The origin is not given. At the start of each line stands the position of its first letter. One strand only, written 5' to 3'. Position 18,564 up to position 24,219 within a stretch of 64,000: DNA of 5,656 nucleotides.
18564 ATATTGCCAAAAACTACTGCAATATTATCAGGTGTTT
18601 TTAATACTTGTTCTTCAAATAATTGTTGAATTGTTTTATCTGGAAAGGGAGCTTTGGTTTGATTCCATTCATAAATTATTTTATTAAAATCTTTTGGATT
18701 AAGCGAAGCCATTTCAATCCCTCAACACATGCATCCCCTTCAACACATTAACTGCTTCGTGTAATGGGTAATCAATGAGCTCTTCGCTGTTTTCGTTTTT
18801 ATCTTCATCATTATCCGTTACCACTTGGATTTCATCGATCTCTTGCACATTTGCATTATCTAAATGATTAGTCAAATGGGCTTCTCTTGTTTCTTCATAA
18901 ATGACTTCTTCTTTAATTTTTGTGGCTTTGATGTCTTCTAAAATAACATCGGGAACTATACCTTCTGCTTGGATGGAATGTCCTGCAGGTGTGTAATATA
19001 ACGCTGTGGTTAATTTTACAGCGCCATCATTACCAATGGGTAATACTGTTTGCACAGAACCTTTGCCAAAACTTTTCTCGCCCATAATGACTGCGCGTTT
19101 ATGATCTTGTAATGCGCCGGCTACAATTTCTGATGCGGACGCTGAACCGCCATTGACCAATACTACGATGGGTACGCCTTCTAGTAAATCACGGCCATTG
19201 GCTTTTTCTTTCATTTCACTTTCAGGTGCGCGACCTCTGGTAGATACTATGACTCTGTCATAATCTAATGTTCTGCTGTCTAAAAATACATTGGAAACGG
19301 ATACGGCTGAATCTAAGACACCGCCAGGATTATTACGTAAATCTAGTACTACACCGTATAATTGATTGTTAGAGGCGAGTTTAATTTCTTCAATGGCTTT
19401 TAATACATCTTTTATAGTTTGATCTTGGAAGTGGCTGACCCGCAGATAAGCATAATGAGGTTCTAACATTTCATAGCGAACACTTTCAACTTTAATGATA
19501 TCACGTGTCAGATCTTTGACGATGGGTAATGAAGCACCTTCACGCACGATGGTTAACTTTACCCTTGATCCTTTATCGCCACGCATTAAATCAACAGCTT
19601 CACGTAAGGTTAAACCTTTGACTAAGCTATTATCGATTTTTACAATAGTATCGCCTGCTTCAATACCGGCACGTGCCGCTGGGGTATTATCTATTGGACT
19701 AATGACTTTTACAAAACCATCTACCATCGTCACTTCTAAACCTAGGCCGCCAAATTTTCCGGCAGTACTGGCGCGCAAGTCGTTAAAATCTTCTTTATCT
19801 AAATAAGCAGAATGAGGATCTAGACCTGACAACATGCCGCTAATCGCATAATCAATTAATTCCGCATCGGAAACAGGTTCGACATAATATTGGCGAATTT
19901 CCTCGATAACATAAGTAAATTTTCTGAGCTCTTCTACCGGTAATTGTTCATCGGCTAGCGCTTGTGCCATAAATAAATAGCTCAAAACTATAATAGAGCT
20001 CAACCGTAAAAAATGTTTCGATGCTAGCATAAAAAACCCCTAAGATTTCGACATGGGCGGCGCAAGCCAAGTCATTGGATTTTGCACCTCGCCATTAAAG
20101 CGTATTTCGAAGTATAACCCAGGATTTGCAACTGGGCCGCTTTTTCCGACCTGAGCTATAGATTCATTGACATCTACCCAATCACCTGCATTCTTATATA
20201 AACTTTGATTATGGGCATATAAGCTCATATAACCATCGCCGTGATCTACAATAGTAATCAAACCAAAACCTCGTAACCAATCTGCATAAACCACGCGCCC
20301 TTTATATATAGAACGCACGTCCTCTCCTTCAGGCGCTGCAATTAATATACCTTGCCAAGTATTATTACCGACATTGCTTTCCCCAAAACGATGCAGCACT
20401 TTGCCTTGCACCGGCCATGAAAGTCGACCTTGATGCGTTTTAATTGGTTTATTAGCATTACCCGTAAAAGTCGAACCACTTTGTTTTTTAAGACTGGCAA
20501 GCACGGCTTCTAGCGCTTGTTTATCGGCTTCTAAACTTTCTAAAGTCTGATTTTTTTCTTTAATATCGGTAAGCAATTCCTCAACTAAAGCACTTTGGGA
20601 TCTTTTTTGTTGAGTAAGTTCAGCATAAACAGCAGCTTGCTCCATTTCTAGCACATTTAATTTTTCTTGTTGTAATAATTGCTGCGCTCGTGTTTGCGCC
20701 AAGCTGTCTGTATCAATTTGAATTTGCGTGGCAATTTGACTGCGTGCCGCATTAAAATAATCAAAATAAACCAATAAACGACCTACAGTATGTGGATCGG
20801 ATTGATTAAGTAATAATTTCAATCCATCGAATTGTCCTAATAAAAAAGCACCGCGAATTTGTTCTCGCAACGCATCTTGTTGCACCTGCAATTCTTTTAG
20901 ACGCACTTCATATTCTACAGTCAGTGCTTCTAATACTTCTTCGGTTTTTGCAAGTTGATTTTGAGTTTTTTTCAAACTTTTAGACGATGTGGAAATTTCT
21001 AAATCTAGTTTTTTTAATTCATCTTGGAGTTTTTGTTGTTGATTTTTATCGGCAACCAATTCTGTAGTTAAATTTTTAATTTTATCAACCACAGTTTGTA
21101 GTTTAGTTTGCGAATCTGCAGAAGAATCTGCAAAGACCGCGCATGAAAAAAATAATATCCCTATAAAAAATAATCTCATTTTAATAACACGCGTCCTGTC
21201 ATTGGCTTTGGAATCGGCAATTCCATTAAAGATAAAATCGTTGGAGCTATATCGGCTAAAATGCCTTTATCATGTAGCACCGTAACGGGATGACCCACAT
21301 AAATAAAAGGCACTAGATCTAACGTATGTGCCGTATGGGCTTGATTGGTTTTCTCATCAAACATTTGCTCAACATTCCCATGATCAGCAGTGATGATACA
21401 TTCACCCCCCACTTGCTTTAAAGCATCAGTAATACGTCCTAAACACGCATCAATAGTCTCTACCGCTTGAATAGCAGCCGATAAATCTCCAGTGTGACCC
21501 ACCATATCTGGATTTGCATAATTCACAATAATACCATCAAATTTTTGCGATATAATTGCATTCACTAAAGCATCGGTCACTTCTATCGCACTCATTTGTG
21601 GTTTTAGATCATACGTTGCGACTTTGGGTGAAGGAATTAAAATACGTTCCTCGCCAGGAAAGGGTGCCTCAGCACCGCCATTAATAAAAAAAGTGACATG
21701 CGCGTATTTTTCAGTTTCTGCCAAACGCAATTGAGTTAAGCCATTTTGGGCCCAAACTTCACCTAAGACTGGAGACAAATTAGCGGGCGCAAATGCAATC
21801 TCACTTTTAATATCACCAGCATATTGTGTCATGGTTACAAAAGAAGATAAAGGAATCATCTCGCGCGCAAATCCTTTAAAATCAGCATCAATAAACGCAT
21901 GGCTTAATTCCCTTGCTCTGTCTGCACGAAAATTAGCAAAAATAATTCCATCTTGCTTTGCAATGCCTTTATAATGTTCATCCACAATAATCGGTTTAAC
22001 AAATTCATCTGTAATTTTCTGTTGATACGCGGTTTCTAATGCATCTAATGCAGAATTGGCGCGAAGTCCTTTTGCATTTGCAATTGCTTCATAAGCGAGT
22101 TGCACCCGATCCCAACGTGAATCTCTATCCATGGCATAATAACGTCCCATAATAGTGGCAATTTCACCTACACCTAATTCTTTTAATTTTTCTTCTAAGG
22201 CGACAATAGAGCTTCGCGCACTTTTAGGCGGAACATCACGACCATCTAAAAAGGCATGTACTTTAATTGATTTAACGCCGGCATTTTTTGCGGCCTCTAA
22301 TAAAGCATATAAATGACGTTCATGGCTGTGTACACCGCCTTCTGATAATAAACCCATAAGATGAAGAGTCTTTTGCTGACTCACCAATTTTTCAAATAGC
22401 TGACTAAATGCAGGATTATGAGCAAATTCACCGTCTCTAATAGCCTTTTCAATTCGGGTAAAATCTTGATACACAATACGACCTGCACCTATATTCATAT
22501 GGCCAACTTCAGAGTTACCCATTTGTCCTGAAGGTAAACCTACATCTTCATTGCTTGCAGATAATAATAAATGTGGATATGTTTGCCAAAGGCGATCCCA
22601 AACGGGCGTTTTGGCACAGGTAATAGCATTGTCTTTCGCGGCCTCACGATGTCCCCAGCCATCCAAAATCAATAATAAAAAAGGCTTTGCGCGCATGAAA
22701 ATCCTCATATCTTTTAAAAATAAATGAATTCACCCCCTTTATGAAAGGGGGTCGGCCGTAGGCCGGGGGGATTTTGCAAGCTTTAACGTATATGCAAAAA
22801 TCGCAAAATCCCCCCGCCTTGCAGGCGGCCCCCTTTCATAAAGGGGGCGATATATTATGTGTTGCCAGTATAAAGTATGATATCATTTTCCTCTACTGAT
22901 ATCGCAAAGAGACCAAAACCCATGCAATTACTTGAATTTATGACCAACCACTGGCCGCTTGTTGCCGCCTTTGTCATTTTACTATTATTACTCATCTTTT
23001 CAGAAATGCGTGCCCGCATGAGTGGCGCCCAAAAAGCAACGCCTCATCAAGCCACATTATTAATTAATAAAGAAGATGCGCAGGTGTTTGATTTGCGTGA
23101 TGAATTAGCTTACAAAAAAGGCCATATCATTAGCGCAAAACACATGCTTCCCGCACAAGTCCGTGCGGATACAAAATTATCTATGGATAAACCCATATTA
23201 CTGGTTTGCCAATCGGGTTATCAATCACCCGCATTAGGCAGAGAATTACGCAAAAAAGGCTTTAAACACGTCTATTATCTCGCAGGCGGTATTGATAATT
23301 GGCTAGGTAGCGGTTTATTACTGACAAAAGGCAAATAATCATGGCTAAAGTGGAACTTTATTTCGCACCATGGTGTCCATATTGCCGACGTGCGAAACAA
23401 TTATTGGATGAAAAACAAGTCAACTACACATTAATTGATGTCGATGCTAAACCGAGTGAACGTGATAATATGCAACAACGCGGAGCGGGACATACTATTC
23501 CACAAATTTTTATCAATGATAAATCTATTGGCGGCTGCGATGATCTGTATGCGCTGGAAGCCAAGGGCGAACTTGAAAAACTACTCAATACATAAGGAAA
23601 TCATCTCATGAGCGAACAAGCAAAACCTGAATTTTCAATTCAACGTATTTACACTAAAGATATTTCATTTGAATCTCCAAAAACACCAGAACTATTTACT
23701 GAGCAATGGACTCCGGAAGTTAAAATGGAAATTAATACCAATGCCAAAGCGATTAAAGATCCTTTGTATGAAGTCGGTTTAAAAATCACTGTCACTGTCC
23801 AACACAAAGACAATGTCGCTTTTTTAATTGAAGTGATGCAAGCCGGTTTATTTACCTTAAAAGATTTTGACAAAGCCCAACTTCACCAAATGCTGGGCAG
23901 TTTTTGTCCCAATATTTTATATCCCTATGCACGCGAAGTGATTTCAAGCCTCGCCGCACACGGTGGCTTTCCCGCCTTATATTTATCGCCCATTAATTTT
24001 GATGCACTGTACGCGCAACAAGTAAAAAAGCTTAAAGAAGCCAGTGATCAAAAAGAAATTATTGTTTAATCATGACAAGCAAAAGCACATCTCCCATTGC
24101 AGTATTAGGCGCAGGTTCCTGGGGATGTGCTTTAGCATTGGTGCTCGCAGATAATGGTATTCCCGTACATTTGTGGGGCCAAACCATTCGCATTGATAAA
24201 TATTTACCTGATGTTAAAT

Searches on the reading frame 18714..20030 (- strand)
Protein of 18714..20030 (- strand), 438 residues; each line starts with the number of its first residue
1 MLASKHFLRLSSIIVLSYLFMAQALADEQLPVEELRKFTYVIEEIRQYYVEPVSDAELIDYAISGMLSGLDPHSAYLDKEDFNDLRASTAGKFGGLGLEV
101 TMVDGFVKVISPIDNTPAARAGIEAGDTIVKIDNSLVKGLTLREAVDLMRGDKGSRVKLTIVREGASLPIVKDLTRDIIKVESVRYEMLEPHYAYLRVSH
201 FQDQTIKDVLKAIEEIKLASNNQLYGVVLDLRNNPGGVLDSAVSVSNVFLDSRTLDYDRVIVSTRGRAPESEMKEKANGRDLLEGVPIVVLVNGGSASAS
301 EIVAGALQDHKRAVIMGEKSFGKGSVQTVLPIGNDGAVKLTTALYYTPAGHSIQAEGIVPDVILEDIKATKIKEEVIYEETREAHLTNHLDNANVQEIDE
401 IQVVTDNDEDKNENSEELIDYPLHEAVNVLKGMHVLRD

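Call 3: search_protein_families(library=pfam, proteins=[window:18714-20030:-])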
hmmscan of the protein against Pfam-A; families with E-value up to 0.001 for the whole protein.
window:18714-20030:- (438 aa): 5 families
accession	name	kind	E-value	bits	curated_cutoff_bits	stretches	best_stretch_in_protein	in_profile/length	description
PF03572.23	Peptidase_S41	-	2.3e-48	164.4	24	1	193-362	2-163/165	Peptidase family S41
PF13180.12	PDZ_2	-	2.1e-12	47.6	27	1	94-167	1-73/80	PDZ domain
PF17820.7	PDZ_6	-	1.4e-11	44.3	27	1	111-163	4-54/54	PDZ domain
PF22694.1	CtpB_N-like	-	1.2e-09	38.9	27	1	30-80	35-84/85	Activating protease CtpB N-terminal domain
PF00595.29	PDZ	-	3.7e-09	37.3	23.2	1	94-161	10-80/81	PDZ domain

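Call 8: find_related_loci(query=window:18714-20030:-, collection=genome_contigs, flank=10000)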
Query window:18714-20030:- (438 aa) in genome_contigs; peptide patterns used: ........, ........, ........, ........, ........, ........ (x = any residue, [..] = any of these).
512 stretches matched a pattern; 455 encode a relative of the query (tblastn E <= 1e-3); the best 80 are kept; 80 distinct loci.
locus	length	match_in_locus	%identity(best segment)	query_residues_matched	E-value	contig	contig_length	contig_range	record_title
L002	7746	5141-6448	88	1-438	0e+0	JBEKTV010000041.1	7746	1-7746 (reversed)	MAG: Gammaproteobacteria bacterium isolate SPRUCE 566 SPRUCE_566_41, whole genome shotgun sequence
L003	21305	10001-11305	84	1-438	0e+0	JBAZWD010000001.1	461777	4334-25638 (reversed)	MAG: Legionellales bacterium isolate SO_2017_GW1_269 NODE_137_length_461777_cov_1.491253_OW334_2017, whole genome shotgu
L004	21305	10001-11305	80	1-438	0e+0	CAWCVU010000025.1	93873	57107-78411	MAG: uncultured Gammaproteobacteria bacterium isolate MFD01633.bin.2.174 genome assembly, contig: contig_65085, whole ge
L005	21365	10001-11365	53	5-437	3e-145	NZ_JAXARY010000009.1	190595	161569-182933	Methylomonas defluvii strain OY6 NODE_9_length_190595_cov_134.763270, whole genome shotgun sequence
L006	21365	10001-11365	53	5-437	3e-145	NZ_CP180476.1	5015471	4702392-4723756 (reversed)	Methylomonas sp. TEB chromosome, complete genome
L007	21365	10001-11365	53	5-437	3e-145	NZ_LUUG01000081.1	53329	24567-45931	Methylomonas methanica strain R-45363 contig_49_(1..53329), whole genome shotgun sequence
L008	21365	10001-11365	53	5-437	3e-145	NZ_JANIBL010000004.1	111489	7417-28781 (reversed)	Methylomonas rosea strain WSC-7 WSC7.00004, whole genome shotgun sequence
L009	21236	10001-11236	56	28-437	6e-145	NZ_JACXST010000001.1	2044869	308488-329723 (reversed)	Methylomonas fluvii strain EbB scaffold1, whole genome shotgun sequence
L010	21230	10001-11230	55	28-437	4e-144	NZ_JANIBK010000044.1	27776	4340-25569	Methylomonas rivi strain WSC-6 WSC6.00044, whole genome shotgun sequence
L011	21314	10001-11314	53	5-436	3e-144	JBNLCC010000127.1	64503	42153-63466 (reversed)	MAG: Methylococcaceae bacterium isolate C2.bin.12.orig k141_1110949, whole genome shotgun sequence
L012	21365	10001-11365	52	5-437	6e-144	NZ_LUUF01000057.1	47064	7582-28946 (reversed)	Methylomonas methanica strain NCIMB 11130 contig_27, whole genome shotgun sequence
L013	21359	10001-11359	52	5-437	8e-144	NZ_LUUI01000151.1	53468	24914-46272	Methylomonas lenta strain R-45370 contig_81_(1..53468), whole genome shotgun sequence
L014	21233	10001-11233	56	28-437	4e-144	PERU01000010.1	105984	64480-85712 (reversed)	MAG: Methylomonas sp. isolate FW.007 FD_1000103_105984, whole genome shotgun sequence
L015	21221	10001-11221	56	28-437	2e-143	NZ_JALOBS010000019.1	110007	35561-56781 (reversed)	MAG: Methylomonas sp. isolate SO_2017_LW3 bin 4 NODE_313_length_110007_cov_1.938997_LW162_2017, whole genome shotgun seq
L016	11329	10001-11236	55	28-437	3e-143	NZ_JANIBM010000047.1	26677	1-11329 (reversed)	Methylomonas aurea strain SURF-1 SURF1.00047, whole genome shotgun sequence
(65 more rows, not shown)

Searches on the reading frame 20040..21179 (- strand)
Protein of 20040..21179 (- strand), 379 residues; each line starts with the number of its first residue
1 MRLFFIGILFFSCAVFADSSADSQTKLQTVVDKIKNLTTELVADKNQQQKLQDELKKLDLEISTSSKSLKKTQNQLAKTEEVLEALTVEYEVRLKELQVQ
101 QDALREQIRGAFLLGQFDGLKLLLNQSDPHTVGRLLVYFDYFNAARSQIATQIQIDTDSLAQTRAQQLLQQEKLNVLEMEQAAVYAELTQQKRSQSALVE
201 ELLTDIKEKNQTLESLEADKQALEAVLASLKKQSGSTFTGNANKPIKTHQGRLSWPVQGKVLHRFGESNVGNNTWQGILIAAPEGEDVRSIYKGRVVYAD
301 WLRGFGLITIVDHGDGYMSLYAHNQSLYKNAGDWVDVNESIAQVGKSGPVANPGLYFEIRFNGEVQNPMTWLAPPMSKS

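Call 3: search_protein_families(library=pfam, proteins=[window:20040-21179:-])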
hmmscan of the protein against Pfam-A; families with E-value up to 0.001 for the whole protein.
window:20040-21179:- (379 aa): 1 family
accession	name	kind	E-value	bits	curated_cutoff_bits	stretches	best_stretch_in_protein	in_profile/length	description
PF01551.29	Peptidase_M23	-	6e-25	87.7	28.7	1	274-368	2-96/96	Peptidase family M23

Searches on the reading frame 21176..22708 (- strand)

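Call 3: search_protein_families(library=pfam, proteins=[window:21176-22708:-])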
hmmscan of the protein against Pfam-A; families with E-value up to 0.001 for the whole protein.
window:21176-22708:- (510 aa): 3 families
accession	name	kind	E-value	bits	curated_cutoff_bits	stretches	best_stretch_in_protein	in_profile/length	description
PF01676.23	Metalloenzyme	-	2.2e-85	286.6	24.3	1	8-497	1-250/252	Metalloenzyme superfamily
PF06415.18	iPGM_N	-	4.5e-84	281.7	27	1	86-297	1-216/217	BPG-independent PGAM N-terminus (iPGM_N)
PF01663.27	Phosphodiest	-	3.9e-05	23.9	23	1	384-449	157-225/342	Type I phosphodiesterase / nucleotide pyrophosphatase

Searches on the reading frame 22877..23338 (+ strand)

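Call 40: search_protein_families(library=pfam, proteins=[window:22877-23338:+], max_evalue=0.0001)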
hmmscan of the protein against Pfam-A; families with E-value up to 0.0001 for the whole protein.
window:22877-23338:+ (153 aa): 1 family
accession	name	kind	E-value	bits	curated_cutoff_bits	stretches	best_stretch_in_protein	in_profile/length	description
PF00581.25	Rhodanese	-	2.3e-17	63.7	22.2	1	56-143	2-100/102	Rhodanese-like domain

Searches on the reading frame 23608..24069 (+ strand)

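Call 40: search_protein_families(library=pfam, proteins=[window:23608-24069:+], max_evalue=0.0001)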
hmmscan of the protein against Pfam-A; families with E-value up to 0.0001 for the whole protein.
window:23608-24069:+ (153 aa): 1 family
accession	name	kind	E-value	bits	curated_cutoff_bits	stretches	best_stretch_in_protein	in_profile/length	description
PF02556.19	SecB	-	6.3e-56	188.6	26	1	3-140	2-139/141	Preprotein translocase subunit SecB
